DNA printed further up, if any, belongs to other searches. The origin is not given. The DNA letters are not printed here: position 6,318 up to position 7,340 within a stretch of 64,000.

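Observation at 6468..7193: Phage-encoded Thg1-like protein (3'-5' nucleotidyltransferase)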

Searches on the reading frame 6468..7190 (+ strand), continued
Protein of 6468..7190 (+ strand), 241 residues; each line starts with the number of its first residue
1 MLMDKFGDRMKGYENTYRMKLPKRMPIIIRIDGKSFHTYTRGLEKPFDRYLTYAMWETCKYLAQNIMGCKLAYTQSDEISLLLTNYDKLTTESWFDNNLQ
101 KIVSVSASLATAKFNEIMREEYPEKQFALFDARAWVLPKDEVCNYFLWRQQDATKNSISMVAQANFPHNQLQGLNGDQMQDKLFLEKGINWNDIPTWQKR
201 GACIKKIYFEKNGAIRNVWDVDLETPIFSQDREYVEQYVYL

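Call 24: find_homologous_proteins(query=window:6468-7190:+, max_evalue=1e-10)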
Query window:6468-7190:+ (241 aa): 7940 proteins with E <= 1e-10 among 8000 candidates; the best 120 are listed.
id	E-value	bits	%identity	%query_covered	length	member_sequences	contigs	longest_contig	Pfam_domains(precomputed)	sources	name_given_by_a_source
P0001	6.8e-164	561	100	100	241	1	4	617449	PF04446.18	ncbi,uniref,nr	ncbi:hypothetical protein FDF40_03815 [Clostridium sporogenes]|uniref:tRNA(His) guanylyltransferase 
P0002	2.0e-163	559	100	100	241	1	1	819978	PF04446.18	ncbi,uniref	ncbi:tRNA(His) guanylyltransferase Thg1 family protein [Bacillus licheniformis]|uniref:tRNA(His) gua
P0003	1.2e-162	557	100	99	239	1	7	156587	PF04446.18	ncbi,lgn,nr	ncbi:hypothetical protein B4092_4804 [Bacillus licheniformis]|nr:tRNA(His) guanylyltransferase Thg1 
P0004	3.6e-162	555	100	99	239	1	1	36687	PF04446.18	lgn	-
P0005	2.7e-160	549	97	100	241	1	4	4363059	PF04446.18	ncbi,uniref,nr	ncbi:tRNA(His) guanylyltransferase Thg1 family protein [Bacillus licheniformis]|uniref:tRNA(His) gua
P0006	4.7e-159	545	97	99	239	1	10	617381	PF04446.18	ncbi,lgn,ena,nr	ncbi:hypothetical protein J31TS2_20900 [Bacillus licheniformis]|nr:hypothetical protein J31TS2_20900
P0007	1.3e-158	544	97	99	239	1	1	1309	PF04446.18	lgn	-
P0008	6.9e-157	538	97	99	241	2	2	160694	PF04446.18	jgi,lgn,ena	-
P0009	1.8e-156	537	97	99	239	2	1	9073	PF04446.18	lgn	-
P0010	2.2e-156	536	96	99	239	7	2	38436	PF04446.18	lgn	-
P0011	1.9e-153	527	95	99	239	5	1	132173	PF04446.18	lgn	-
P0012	9.8e-153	524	93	99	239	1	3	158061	PF04446.18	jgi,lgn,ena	-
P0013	4.2e-144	496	88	99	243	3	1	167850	PF04446.18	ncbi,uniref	ncbi:tRNA(His) guanylyltransferase Thg1 family protein [Bacillus stercoris]|uniref:tRNA(His) guanyly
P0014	7.6e-144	495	87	99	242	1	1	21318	PF04446.18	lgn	-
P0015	1.6e-142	491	86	100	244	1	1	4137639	PF04446.18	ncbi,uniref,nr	ncbi:tRNA(His) guanylyltransferase Thg1 family protein [Bacillus velezensis]|uniref:tRNA(His) guanyl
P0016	2.7e-142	490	86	99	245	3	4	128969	PF04446.18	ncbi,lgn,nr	ncbi:tRNA(His) guanylyltransferase Thg1 family protein [Bacillus subtilis]|nr:tRNA(His) guanylyltran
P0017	1.1e-141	488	86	99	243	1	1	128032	PF04446.18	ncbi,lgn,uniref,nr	ncbi:tRNA(His) guanylyltransferase Thg1 family protein [Bacillus atrophaeus]|uniref:tRNA(His) guanyl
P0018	4.4e-141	486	85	99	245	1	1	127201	PF04446.18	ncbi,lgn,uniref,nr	ncbi:tRNA(His) guanylyltransferase Thg1 family protein [Bacillus inaquosorum]|uniref:tRNA(His) guany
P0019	2.4e-139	481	85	99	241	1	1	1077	PF04446.18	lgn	-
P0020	4.9e-139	480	84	99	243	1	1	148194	PF04446.18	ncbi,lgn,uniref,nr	ncbi:tRNA(His) guanylyltransferase Thg1 family protein (plasmid) [Bacillus velezensis]|uniref:tRNA(H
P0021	2.1e-138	478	87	99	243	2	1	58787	PF04446.18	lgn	-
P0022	1.5e-135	468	84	99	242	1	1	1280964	PF04446.18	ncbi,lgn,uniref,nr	ncbi:tRNA(His) guanylyltransferase Thg1 family protein [Lederbergia lenta]|uniref:tRNA(His) guanylyl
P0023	7.2e-135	466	84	99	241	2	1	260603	PF04446.18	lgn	-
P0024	1.5e-134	465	83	99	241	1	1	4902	PF04446.18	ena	-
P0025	1.6e-134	465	80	99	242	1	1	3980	PF04446.18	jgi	jgi:tRNA(His) guanylyltransferase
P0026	3.7e-134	464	82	99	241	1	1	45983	PF04446.18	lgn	-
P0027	5.2e-134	463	81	99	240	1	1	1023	PF04446.18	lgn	-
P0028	9.0e-134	462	82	99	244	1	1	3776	PF04446.18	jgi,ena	-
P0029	6.6e-133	460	82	96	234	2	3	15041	PF04446.18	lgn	-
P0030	9.8e-133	459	81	99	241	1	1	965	PF04446.18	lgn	-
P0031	1.2e-132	459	80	99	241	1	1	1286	PF04446.18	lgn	-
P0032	2.2e-132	458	80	99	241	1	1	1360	PF04446.18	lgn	-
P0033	1.9e-131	455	80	99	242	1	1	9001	PF04446.18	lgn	-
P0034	3.6e-131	454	80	99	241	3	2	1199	PF04446.18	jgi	jgi:tRNA(His) guanylyltransferase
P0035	1.8e-130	452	79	99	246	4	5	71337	PF04446.18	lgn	-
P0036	1.9e-130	452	78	99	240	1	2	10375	PF04446.18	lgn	-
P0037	2.7e-130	451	78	100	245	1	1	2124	PF04446.18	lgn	-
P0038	2.0e-129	448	81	99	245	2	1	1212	PF04446.18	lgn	-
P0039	4.9e-129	447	80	99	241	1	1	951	PF04446.18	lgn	-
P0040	2.1e-128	445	78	100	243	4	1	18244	PF04446.18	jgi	-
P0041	2.5e-128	445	77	100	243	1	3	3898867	PF04446.18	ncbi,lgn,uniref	ncbi:tRNA(His) guanylyltransferase Thg1 family protein [Sporosarcina sp. FSL W7-1283]|uniref:tRNA(Hi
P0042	3.7e-128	444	77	99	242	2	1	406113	PF04446.18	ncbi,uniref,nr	ncbi:tRNA(His) guanylyltransferase Thg1 family protein [Bacillus sp. T33-2]|uniref:tRNA(His) guanyly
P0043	5.8e-128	443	77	99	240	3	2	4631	PF04446.18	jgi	jgi:tRNA(His) 5'-end guanylyltransferase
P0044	7.9e-128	443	77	99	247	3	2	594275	PF04446.18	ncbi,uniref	ncbi:tRNA(His) guanylyltransferase Thg1 family protein [Bacillus sp. AG4(2022)]|uniref:tRNA(His) gua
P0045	1.1e-127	442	79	99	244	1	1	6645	PF04446.18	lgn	-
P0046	1.4e-127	442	77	99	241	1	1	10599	PF04446.18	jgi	-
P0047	1.4e-127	442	77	99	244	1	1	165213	PF04446.18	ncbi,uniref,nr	ncbi:tRNAHis guanylyltransferase [Bacillus phage Hobo]|uniref:tRNA-His guanylyltransferase n=2 Tax=C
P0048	1.8e-127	442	76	100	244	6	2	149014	PF04446.18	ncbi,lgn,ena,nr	ncbi:putative tRNA(His) guanylyltransferase Thg1 family protein [Bacillus phage vB_BspH_Mawwa]|nr:pu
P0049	2.4e-127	441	78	100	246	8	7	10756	PF04446.18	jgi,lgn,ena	-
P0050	3.9e-127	441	76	99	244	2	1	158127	PF04446.18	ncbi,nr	ncbi:putative tRNA-His guanylyltransferase [Bacillus phage PK16]|nr:putative tRNA-His guanylyltransf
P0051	5.9e-127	440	77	99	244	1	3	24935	PF04446.18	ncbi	-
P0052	1.9e-126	438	77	100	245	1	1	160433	PF04446.18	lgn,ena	-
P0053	2.1e-126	438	76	99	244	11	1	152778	PF04446.18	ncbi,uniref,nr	ncbi:tRNA-His guanylyltransferase [Bacillus phage Bcp1]|uniref:Putative tRNA-His guanylyltransferase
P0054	4.2e-126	437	76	99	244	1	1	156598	PF04446.18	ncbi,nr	ncbi:putative tRNA-His guanylyltransferase [Bacillus phage CM1]|nr:putative tRNA-His guanylyltransfe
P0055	5.7e-126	437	75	100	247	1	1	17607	PF04446.18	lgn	-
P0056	6.8e-126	437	77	100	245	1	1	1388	PF04446.18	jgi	jgi:tRNA(His) guanylyltransferase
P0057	7.3e-126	437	77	100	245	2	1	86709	PF04446.18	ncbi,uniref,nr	ncbi:tRNA(His) guanylyltransferase Thg1 family protein [Paenibacillus xylanexedens]|uniref:tRNA(His)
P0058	7.9e-126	436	77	100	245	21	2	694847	PF04446.18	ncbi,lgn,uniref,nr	ncbi:hypothetical protein ASD24_05325 [Paenibacillus sp. Root52]|uniref:tRNA(His) guanylyltransferas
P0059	1.2e-125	436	76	99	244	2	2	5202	PF04446.18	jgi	-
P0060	2.1e-125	435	76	99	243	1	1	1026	PF04446.18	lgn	-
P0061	2.7e-125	435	75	99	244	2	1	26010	PF04446.18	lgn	-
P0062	5.6e-125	434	75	100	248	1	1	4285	PF04446.18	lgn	-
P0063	8.6e-125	433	76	99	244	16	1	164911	PF04446.18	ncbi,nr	ncbi:tRNA-His guanylyltransferase [Bacillus phage QCM8]|nr:tRNA-His guanylyltransferase [Bacillus ph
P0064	1.4e-124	432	77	100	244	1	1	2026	PF04446.18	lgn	-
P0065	1.7e-124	432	75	99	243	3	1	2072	PF04446.18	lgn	-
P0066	1.9e-124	432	77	99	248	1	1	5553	PF04446.18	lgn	-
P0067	7.7e-124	430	76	100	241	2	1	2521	PF04446.18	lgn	-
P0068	8.2e-124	430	75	99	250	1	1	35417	PF04446.18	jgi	jgi:tRNA(His) guanylyltransferase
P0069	8.2e-124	430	76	100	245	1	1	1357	PF04446.18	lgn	-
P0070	1.2e-123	429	75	100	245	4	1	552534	PF04446.18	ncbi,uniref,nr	ncbi:tRNA(His) guanylyltransferase Thg1 family protein [Paenibacillus sp. KQZ6P-2]|uniref:tRNA(His) 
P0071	3.5e-123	428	74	100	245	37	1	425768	PF04446.18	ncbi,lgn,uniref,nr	ncbi:hypothetical protein GNQ08_05535 [Paenibacillus macerans]|uniref:tRNAHis guanylyltransferase ca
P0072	5.3e-123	427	75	99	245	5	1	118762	PF04446.18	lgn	-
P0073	7.2e-123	427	76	99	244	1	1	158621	PF04446.18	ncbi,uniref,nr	ncbi:putative tRNA-His guanylyltransferase [Bacillus phage vB_BceM_Bc431v3]|uniref:Putative tRNA-His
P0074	1.5e-122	426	75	100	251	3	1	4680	PF04446.18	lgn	-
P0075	5.9e-122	424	75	100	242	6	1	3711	PF04446.18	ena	-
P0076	6.2e-122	424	74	100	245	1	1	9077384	PF04446.18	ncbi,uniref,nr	ncbi:tRNA(His) guanylyltransferase Thg1 family protein [Paenibacillus sp. HWE-109]|uniref:tRNA(His) 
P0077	6.6e-122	424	76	99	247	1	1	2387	PF04446.18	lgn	-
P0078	7.5e-122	423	73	100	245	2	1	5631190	PF04446.18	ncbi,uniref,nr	ncbi:tRNA(His) guanylyltransferase Thg1 family protein [Paenibacillus tuaregi]|uniref:tRNA(His) guan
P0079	1.3e-121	423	75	99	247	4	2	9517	PF04446.18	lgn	-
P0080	1.3e-121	423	75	100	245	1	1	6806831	PF04446.18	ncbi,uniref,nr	ncbi:hypothetical protein C2I18_04235 [Paenibacillus sp. PK3_47]|uniref:tRNA(His) guanylyltransferas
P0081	1.5e-121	422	75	100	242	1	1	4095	PF04446.18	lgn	-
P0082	2.1e-121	422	73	100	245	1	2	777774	PF04446.18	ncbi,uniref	ncbi:tRNA(His) guanylyltransferase Thg1 family protein [Paenibacillus motobuensis]|uniref:tRNAHis gu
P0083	2.2e-121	422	74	100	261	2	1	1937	PF04446.18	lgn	-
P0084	2.3e-121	422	74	99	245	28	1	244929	PF04446.18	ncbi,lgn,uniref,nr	ncbi:hypothetical protein B2J90_29000 (plasmid) [Bacillus tropicus]|uniref:tRNA(His) guanylyltransfe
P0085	2.6e-121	422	73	100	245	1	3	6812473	PF04446.18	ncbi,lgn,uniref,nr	ncbi:tRNA(His) guanylyltransferase Thg1 family protein [Paenibacillus sp. FSL P2-0536]|uniref:tRNA(H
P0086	3.0e-121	421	74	100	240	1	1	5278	PF04446.18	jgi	jgi:tRNA(His) 5'-end guanylyltransferase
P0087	3.2e-121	421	73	99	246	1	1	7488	PF04446.18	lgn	-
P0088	3.6e-121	421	73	100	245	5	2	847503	PF04446.18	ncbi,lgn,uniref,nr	ncbi:tRNA(His) guanylyltransferase Thg1 family protein [Paenibacillus kribbensis]|uniref:tRNA(His) g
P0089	4.6e-121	421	73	100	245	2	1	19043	PF04446.18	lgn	-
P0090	5.3e-121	421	73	100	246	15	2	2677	PF04446.18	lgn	-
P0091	6.3e-121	420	72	100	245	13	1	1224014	PF04446.18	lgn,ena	-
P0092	7.8e-121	420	73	99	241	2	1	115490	PF04446.18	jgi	jgi:tRNA(His) 5'-end guanylyltransferase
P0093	7.9e-121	420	77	98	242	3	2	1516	PF04446.18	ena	-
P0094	8.2e-121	420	74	100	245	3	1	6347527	PF04446.18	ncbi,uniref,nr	ncbi:tRNA(His) guanylyltransferase Thg1 family protein [Paenibacillus sp. N3/727]|uniref:tRNA(His) g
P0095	9.2e-121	420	74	99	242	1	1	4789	PF04446.18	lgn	-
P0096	2.9e-120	418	75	99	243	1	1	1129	PF04446.18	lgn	-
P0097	5.3e-120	417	73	100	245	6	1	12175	PF04446.18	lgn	-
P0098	5.8e-120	417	73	100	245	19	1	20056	PF04446.18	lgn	-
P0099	7.4e-120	417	72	100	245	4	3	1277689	PF04446.18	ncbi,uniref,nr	ncbi:tRNA(His) guanylyltransferase Thg1 family protein [Paenibacillus polymyxa]|uniref:tRNA(His) gua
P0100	9.6e-120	416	74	100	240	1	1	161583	PF04446.18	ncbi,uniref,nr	ncbi:tRNA-His guanylyltransferase [Bacillus phage vB_BmeM-Goe8]|uniref:Putative tRNAHis guanylyltran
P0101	1.2e-119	416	72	100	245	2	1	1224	PF04446.18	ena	-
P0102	2.0e-119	415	72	100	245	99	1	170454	PF04446.18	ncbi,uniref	ncbi:tRNA(His) guanylyltransferase Thg1 family protein [Paenibacillus peoriae]|uniref:tRNA(His) guan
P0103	3.3e-119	415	73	100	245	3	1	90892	PF04446.18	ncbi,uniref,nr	ncbi:tRNA(His) guanylyltransferase Thg1 family protein [Paenibacillus tyrfis]|uniref:tRNA(His) guany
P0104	6.2e-119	414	71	100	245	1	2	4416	PF04446.18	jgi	jgi:tRNA(His) guanylyltransferase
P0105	7.5e-119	414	72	100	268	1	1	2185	PF04446.18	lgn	-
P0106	8.3e-119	413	72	100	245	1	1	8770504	PF04446.18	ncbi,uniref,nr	ncbi:tRNA(His) guanylyltransferase Thg1 family protein [Paenibacillus hamazuiensis]|uniref:tRNA(His)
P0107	1.5e-118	413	71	100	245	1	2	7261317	PF04446.18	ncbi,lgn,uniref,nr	ncbi:guanylyltransferase [Paenibacillus baekrokdamisoli]|uniref:Guanylyltransferase n=1 Tax=Paenibac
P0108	2.2e-118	412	72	99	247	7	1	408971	PF14413.12,PF04446.18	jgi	-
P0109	3.1e-118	412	71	100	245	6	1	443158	PF04446.18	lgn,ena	-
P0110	3.9e-118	411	71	100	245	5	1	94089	PF04446.18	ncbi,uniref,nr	ncbi:tRNA(His) guanylyltransferase Thg1 family protein [Paenibacillus sp. N3.4]|uniref:tRNA(His) gua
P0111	3.9e-118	411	74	99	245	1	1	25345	PF04446.18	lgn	-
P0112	4.8e-118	411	71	100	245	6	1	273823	PF04446.18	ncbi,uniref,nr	ncbi:tRNA(His) guanylyltransferase Thg1 family protein [Paenibacillus sedimenti]|uniref:tRNA(His) gu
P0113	9.0e-118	410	73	98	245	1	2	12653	PF04446.18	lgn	-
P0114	1.4e-117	409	71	100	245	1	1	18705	PF04446.18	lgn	-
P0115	1.8e-117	409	75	98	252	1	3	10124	PF04446.18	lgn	-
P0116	2.1e-117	409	73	99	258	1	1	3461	PF04446.18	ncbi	-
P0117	2.4e-117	409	73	99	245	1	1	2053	PF04446.18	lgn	-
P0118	2.8e-117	408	73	100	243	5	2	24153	PF04446.18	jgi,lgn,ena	-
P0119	3.0e-117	408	73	100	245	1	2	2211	PF04446.18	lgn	-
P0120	3.7e-117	408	72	100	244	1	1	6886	PF04446.18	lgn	-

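Call 26: find_encoding_contigs(protein=P0005, flank=10000, max_places=4)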
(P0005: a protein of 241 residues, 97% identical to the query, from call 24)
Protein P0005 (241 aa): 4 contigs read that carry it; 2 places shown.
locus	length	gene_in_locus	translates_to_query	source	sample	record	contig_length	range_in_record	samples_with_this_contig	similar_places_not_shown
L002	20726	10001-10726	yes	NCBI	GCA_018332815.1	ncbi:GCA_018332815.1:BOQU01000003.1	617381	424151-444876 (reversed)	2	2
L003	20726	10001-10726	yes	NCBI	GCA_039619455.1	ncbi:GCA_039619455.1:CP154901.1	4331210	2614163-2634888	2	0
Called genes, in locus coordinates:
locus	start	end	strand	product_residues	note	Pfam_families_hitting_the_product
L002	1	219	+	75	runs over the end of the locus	-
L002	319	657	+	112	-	-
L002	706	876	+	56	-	-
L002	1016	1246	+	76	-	-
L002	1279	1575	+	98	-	-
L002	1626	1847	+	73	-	-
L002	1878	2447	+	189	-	-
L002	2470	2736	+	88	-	-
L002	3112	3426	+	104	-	-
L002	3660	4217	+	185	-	-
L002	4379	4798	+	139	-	-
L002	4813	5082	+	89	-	-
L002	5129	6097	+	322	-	PF04389:Peptidase_M28, PF01546:Peptidase_M20, PF05343:Peptidase_M42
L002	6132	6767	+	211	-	-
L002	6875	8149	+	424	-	PF03235:GmrSD_N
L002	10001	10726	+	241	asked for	PF04446:Thg1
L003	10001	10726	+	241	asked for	PF04446:Thg1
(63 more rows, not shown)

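Call 28: find_encoding_contigs(protein=P0084, flank=10000, max_places=4)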
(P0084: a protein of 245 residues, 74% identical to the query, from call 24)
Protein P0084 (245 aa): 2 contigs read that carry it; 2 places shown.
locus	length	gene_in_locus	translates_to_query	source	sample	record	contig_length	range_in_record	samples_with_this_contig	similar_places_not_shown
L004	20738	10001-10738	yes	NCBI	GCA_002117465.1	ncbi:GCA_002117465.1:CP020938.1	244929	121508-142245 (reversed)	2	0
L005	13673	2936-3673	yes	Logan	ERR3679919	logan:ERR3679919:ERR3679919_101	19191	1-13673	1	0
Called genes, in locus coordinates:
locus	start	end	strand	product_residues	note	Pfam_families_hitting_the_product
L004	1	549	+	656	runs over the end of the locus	PF22745:Nlig-Ia, PF01653:DNA_ligase_aden, PF03120:OB_DNA_ligase, PF12826:HHH_2, PF14520:HHH_5 (weak), PF00533:BRCT, PF12738:PTCB-BRCT, PF16589:BRCT_2 (weak)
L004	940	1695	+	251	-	PF00078:RVT_1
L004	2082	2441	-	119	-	PF01022:HTH_5, PF12840:HTH_20 (weak)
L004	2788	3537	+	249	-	PF02463:SMC_N (faint), PF13476:AAA_23 (weak), PF00005:ABC_tran, PF13304:AAA_21 (weak)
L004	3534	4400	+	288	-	PF00950:ABC-3, PF01032:FecCD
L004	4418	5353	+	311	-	PF01297:ZnuA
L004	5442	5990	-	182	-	PF02805:Ada_Zn_binding, PF00165:HTH_AraC (weak), PF12833:HTH_18, PF00165:HTH_AraC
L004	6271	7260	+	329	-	PF01758:SBF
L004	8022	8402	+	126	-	-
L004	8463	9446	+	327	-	PF06908:YpsA, PF02481:DNA_processg_A (weak)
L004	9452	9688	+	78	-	-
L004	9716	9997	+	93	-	-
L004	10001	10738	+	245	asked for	PF04446:Thg1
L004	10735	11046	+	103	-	-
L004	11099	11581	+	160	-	PF08719:NADAR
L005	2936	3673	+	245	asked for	PF04446:Thg1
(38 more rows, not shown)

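Call 29: find_encoding_contigs(protein=P0102, flank=8000, max_places=3)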
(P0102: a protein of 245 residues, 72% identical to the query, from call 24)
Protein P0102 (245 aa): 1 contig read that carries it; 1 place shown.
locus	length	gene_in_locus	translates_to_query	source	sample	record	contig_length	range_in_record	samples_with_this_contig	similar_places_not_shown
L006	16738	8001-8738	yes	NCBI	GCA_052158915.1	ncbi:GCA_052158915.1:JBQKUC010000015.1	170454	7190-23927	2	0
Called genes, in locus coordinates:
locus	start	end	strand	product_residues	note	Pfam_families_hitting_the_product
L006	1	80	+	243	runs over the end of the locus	PF02391:MoaE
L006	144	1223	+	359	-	PF00899:ThiF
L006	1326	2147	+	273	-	PF13531:SBP_bac_11, PF01547:SBP_bac_1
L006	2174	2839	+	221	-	PF00528:BPD_transp_1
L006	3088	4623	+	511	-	PF07602:DUF1565 (faint), PF22842:Pel9A-like_beta_helix, PF13229:Beta_helix (weak)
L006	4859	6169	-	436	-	PF01979:Amidohydro_1, PF07969:Amidohydro_3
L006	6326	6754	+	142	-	PF22381:Staph_reg_Sar_Rot (weak), PF12802:MarR_2, PF01047:MarR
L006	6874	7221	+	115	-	PF10057:MpsC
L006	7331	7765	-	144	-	PF14340:DUF4395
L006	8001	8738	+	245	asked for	PF04446:Thg1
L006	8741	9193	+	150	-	PF13671:AAA_33 (weak)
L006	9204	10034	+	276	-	-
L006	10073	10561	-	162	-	PF28025:EMYY_lipop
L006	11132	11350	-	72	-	PF12844:HTH_19 (weak), PF13443:HTH_26, PF01381:HTH_3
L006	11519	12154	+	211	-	-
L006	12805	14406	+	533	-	PF00654:Voltage_CLC, PF02080:TrkA_C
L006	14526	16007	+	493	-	-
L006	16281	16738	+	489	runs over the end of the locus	-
